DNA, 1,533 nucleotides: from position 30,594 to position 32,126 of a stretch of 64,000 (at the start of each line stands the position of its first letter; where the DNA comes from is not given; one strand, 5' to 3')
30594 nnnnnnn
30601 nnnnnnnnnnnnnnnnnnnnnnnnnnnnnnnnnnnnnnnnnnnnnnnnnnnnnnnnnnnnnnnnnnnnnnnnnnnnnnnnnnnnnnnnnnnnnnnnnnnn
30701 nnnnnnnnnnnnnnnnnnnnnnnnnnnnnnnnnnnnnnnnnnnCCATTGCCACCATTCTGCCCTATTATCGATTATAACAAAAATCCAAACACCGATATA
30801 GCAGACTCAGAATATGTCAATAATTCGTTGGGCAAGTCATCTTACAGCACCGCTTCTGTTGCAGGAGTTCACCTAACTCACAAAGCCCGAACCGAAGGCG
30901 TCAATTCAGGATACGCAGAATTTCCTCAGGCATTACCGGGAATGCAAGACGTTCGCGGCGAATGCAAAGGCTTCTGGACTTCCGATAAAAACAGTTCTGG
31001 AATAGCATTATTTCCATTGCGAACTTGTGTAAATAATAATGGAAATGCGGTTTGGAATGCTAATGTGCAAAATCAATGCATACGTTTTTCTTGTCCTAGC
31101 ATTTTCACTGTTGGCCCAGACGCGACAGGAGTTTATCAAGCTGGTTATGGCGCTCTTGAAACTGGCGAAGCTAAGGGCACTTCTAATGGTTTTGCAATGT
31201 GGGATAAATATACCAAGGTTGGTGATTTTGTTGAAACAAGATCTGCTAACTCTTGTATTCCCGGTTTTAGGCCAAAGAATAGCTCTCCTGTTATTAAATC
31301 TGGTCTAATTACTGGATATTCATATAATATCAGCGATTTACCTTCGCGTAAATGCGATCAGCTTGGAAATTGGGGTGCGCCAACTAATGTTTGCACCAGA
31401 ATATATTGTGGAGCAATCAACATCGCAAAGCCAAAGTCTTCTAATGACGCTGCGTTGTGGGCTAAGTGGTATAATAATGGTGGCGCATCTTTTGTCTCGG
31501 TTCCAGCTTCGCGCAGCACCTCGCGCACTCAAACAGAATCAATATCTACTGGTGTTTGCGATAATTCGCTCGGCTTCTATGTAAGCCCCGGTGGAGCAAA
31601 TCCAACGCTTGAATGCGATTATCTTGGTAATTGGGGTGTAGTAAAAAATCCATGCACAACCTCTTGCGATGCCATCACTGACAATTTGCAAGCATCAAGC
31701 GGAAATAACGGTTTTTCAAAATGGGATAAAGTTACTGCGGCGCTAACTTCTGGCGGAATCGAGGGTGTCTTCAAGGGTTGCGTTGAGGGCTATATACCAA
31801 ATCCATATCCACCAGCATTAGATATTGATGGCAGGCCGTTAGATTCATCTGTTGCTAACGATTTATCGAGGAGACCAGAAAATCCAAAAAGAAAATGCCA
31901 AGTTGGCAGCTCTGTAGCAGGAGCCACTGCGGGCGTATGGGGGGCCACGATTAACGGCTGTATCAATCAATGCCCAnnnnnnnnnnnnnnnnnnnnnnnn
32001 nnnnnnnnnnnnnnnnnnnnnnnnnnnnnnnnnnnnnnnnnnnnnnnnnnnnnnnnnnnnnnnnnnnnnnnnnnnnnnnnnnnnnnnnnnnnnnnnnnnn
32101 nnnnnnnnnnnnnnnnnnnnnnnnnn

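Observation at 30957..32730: Array of Sushi/CCP-like modules (C ... C-x-x-G-F/Y ... C ... W ... C) in the C-terminal third of the giant protein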

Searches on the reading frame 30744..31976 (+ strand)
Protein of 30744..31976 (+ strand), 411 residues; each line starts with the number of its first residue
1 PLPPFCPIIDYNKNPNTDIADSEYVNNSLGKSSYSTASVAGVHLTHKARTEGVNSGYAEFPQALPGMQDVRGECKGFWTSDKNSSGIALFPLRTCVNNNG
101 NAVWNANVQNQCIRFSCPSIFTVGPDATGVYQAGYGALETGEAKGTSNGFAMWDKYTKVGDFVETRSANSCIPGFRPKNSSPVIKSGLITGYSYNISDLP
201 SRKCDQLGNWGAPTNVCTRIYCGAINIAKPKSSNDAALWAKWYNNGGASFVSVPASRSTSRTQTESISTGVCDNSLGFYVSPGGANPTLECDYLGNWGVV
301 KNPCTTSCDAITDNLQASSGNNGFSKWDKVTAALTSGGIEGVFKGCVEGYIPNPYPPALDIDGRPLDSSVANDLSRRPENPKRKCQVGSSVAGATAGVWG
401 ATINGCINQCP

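Call 25: predict_structure(alignment_id=A1)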
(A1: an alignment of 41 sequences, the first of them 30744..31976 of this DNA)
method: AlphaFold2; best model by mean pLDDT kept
length: 411 residues; sequences in the alignment: 41
mean_pLDDT: 91.0   pTM: 0.76
mean pLDDT of the five models: 91.0, 90.7, 90.5, 89.5, 89.2
residues with pLDDT >= 90: 294; 70-90: 98; 50-70: 18; < 50: 1
segments of 3 or more residues with pLDDT < 50: none
pLDDT, mean of each block of 10 residues (from residue 1): 87 92 94 89 94 93 96 97 96 95 95 97 91 92 95 97 97 97 97 96 97 97 93 79 90 97 96 85 88 97 84 89 90 72 94 91 89 88 77 63 91 73
secondary structure, 60 per line:
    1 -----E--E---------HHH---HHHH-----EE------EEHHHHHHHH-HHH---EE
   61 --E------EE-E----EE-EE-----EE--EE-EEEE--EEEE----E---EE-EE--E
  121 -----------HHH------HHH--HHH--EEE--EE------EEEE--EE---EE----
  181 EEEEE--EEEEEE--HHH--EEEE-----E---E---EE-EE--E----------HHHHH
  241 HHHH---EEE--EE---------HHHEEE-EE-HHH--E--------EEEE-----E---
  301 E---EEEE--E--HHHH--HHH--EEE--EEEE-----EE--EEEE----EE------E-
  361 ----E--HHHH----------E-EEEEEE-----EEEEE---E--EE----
elements in order: H25-28 H44-51 E95-98 E101-104 E151-153 E164-167 E181-185 E188-193 E201-204 H236-244 E248-250 E267-269 E288-291 E305-308 H314-317 E325-327 E330-333 E343-346 H368-371 E384-389 E395-399

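Call 28: fold_search(model_id=the predicted structure, library=pdb)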
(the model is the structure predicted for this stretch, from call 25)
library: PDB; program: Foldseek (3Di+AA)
matches with E <= 10: 168; with E <= 0.001: 2
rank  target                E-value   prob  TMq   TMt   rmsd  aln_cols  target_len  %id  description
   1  2xrb                  8.2e-04  0.87  0.19  0.27  16.2       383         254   12  Structure of the N-terminal four domains of the complement regulator Rat Crry (released 2011-06-22)
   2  4bk4_A                8.2e-04  0.44  0.16  0.13  24.9       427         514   10  crystal structure of the human EphA4 ectodomain (released 2013-07-03)
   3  7s7k_A                2.4e-03  0.41  0.18  0.14  25.6       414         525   12  Crystal structure of the EphB2 extracellular domain (released 2021-10-27)
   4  4bkf_A                2.6e-03  0.30  0.16  0.14  25.4       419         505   11  crystal structure of the human EphA4 ectodomain in complex with human ephrinB3 (released 2013-07-03)
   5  8tv1_C                4.6e-03  0.96  0.18  0.24  13.7       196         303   15  Structure of the EphA2 LBDCRD bound to FabS1C_L1 (released 2024-06-26)
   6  8cjv_A                4.6e-03  0.47  0.15  0.21  16.0       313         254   17  Structure of bovine CD46 ectodomain (SCR 1-4) (released 2023-07-12)
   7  3mbw_A                5.1e-03  0.51  0.15  0.20  20.5       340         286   14  Crystal structure of the human ephrin A2 LBD and CRD domains in complex with ephrin A1 (released 2010-06-09)
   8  4bk5_A                8.0e-03  0.23  0.16  0.14  25.6       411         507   12  crystal structure of the human EphA4 ectodomain in complex with human ephrin A5 (amine-methylated sample) (released 2013-07-03)
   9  8trv_B                8.5e-03  0.63  0.20  0.27  16.5       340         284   13  Structure of the EphA2 LBDCRD bound to FabS1C_C1 (released 2024-07-17)
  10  8trv_A                1.5e-02  0.63  0.17  0.22  19.9       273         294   12  Structure of the EphA2 LBDCRD bound to FabS1C_C1 (released 2024-07-17)
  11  8cjv_B                1.7e-02  0.47  0.16  0.25  13.8       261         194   16  Structure of bovine CD46 ectodomain (SCR 1-4) (released 2023-07-12)
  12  2x10                  2.7e-02  0.57  0.18  0.15  14.8       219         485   16  Crystal structure of the complete EphA2 ectodomain (released 2010-03-16)
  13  8tv5_C                4.5e-02  0.80  0.16  0.22  13.6       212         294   16  Structure of the EphA2 LBDCRD bound to FabS1CE_L1 in a 2:1 (EphA2 to Fab) ratio (released 2024-09-11)
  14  7y5q_A                5.3e-02  0.18  0.19  0.20  15.9       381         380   12  Structure of 1:1 PAPP-A.STC2 complex(half map) (released 2023-01-11)
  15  3fl7                  6.2e-02  0.23  0.15  0.13  18.0       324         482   13  Crystal structure of the human ephrin A2 ectodomain (released 2009-01-27)
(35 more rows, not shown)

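Call 32: search_solved_structures(query=A1, max_evalue=1, show_alignments=3)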
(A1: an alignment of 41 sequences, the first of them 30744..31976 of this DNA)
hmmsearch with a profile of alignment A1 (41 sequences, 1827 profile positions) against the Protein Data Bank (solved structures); distinct sequences matched with E-value up to 1: 0.

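Call 36: find_related_loci(query=A1, collection=genome_contigs, flank=8000)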
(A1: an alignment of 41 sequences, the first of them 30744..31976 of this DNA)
Query A1 (411 aa) in genome_contigs; peptide patterns used: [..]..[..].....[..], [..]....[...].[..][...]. (x = any residue, [..] = any of these).
99 stretches matched a pattern; 48 encode a relative of the query (tblastn E <= 1e-3); 48 distinct loci.
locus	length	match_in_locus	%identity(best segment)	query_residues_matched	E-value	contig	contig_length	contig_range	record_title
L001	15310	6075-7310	50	3-411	2e-131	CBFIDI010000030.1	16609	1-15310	MAG: Rickettsiales bacterium isolate Co_bin_67_permissive genome assembly, contig: Co_bin_67_permissive_c32, whole genom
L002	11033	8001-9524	62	1-411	2e-130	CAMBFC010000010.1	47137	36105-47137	MAG: Rickettsia typhi isolate MsH-30jul19-137 genome assembly, contig: MsH-30jul19-C1283, whole genome shotgun sequence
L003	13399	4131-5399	50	1-411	5e-121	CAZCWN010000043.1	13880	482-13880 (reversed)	MAG TPA_asm: uncultured Rhizobium sp. isolate SRP319275_co1_30 genome assembly, contig: NODE_5085_length_13880_cov_5.344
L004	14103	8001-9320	45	1-410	4e-114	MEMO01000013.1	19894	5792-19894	MAG: Alphaproteobacteria bacterium RIFCSPLOWO2_01_FULL_40_26 rifcsplowo2_01_scaffold_20697, whole genome shotgun sequenc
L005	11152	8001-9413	41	1-411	9e-102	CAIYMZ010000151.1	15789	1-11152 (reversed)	MAG: uncultured Alphaproteobacteria bacterium isolate Loclat_bin-14143 genome assembly, contig: bin-14143:151/175, whole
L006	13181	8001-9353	42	1-411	3e-97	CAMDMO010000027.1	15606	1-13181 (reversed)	MAG: Rickettsia typhi isolate MoE-23oct19-109 genome assembly, contig: MoE-23oct19-C4831, whole genome shotgun sequence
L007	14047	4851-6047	42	2-410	1e-94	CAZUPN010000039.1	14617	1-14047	MAG TPA_asm: uncultured Rhizobiaceae bacterium isolate SRP219642_co4_49 genome assembly, contig: NODE_6892_length_14617_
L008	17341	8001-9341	41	1-411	2e-90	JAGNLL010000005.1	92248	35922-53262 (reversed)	MAG: Rickettsiales bacterium isolate Gw_Eff_bin_514 Gw_Eff_302_length_92248_cov_14.314977, whole genome shotgun sequence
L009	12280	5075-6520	40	1-411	4e-89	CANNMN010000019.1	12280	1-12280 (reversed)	MAG: Rickettsiales bacterium isolate ZH-Jul18-39 genome assembly, contig: ZH-Jul18-39.fna-C19, whole genome shotgun sequ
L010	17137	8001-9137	41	1-411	2e-87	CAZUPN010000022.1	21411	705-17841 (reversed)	MAG TPA_asm: uncultured Rhizobiaceae bacterium isolate SRP219642_co4_49 genome assembly, contig: NODE_3991_length_21411_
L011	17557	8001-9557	43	1-411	4e-87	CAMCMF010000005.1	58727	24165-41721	MAG: Rhizobium sp. Q54 isolate MoH-23oct19-117 genome assembly, contig: MoH-23oct19-C376, whole genome shotgun sequence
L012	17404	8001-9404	38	1-410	3e-86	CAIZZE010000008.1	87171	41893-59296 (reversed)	MAG: uncultured Alphaproteobacteria bacterium isolate Loc080925-4-5m_bin-0125 genome assembly, contig: bin-0125:08/83, w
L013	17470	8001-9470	37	1-411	6e-86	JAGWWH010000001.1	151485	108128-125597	MAG: Proteobacteria bacterium isolate REEB439 contig-150_81, whole genome shotgun sequence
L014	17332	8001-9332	40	1-411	2e-83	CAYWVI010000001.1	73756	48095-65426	MAG TPA_asm: uncultured Rhizobium sp. isolate SRP285395_co1_350 genome assembly, contig: NODE_388_length_73756_cov_7.028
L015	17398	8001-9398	40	1-411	9e-90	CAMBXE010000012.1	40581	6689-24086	MAG: Rhizobium sp. Q54 isolate LH-05nov19-11 genome assembly, contig: LH-05nov19-C1664, whole genome shotgun sequence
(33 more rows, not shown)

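Call 46: fold_search(model_id=the predicted structure, library=viral)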
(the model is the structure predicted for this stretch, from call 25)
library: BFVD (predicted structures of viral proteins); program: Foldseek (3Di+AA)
matches with E <= 10: 127; with E <= 0.001: 1
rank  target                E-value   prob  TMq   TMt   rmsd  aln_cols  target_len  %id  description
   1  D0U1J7                9.0e-04  0.91  0.22  0.23  13.5       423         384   13  Complement control protein [Wood mouse herpesvirus]
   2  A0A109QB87            4.3e-03  0.77  0.20  0.24  13.6       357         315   14  Complement control protein-like protein [Vespertilionid gammaherpesvirus 1]
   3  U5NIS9                1.6e-02  0.54  0.20  0.18  12.2       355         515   14  ORF4 [Retroperitoneal fibromatosis-associated herpesvirus]
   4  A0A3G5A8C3            2.0e-01  0.02  0.07  0.08  20.5       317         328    5  Uncharacterized protein [Hyperionvirus sp.]
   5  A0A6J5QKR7            2.4e-01  0.02  0.08  0.05  27.9       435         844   11  Uncharacterized protein [uncultured Caudovirales phage]
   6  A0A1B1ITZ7            4.5e-01  0.01  0.07  0.05  25.4       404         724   11  (no name in the UniProt tables at hand)
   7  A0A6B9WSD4            4.8e-01  0.01  0.07  0.05  28.8       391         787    9  Uncharacterized protein [Escherichia phage naswa]
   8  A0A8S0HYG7            5.6e-01  0.01  0.10  0.09  32.8       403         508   10  (no name in the UniProt tables at hand)
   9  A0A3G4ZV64            6.6e-01  0.01  0.09  0.09  20.4       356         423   10  MORN-repeat protein [Edafosvirus sp.]
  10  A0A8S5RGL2            7.0e-01  0.01  0.09  0.06  22.6       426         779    9  Uncharacterized protein [virus sp. ctQmo6]
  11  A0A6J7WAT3            7.4e-01  0.01  0.08  0.08  23.3       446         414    9  Uncharacterized protein [uncultured Caudovirales phage]
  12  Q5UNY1                8.7e-01  0.02  0.07  0.06  22.6       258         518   10  Putative BTB/POZ domain and WD-repeat protein R731 [Acanthamoeba polyphaga mimivirus]
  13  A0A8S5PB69            8.7e-01  0.01  0.09  0.08  30.5       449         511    8  Uncharacterized protein [Myoviridae sp. ctBrv3]
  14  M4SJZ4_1              1.0e+00  0.01  0.09  0.04  32.8       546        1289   11  LamG-like jellyroll fold domain-containing protein (Fragment) [Synechococcus phage Syn30]
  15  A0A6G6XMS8            1.1e+00  0.01  0.09  0.08  40.1       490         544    9  (no name in the UniProt tables at hand)
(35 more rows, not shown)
